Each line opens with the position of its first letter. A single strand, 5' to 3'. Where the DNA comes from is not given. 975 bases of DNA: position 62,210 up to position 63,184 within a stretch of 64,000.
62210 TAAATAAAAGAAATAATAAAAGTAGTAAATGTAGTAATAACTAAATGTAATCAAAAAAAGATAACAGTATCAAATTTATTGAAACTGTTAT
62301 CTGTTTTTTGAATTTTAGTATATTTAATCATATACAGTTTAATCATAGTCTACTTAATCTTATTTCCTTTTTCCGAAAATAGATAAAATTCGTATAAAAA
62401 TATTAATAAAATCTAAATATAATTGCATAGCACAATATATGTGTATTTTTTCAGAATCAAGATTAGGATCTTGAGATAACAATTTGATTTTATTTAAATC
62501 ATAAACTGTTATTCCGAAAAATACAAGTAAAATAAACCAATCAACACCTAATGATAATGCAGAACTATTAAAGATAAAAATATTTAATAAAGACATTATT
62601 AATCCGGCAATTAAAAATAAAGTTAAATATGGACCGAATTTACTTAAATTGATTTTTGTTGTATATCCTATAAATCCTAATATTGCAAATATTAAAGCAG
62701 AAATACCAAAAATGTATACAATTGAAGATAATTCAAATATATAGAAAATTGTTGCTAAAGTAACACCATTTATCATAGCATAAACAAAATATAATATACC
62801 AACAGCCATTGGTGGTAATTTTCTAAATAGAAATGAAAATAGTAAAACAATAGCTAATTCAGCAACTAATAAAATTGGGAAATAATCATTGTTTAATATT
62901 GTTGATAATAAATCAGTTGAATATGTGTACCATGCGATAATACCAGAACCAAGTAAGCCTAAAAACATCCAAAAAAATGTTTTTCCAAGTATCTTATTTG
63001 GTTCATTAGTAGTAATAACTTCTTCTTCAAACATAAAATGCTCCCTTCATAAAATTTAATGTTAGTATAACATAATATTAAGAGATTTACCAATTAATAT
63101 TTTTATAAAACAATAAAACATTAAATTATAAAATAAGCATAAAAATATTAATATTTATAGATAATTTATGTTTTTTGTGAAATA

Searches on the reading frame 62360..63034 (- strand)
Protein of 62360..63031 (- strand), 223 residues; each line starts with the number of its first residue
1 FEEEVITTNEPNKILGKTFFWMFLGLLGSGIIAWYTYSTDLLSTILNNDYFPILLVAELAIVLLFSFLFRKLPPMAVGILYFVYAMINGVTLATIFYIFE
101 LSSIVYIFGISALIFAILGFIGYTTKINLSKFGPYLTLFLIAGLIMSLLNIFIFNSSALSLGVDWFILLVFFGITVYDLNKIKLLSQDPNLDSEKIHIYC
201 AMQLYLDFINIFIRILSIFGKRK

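Call 40: find_encoding_contigs(protein=window:62360-63031:-, flank=10000, max_places=3)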
Protein window:62360-63031:- (223 aa): no gene with exactly this product is on record in the collection.

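Call 41: find_encoding_contigs(protein=window:62363-63034:-, flank=10000, max_places=3)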
Protein window:62363-63034:- (224 aa): no gene with exactly this product is on record in the collection.
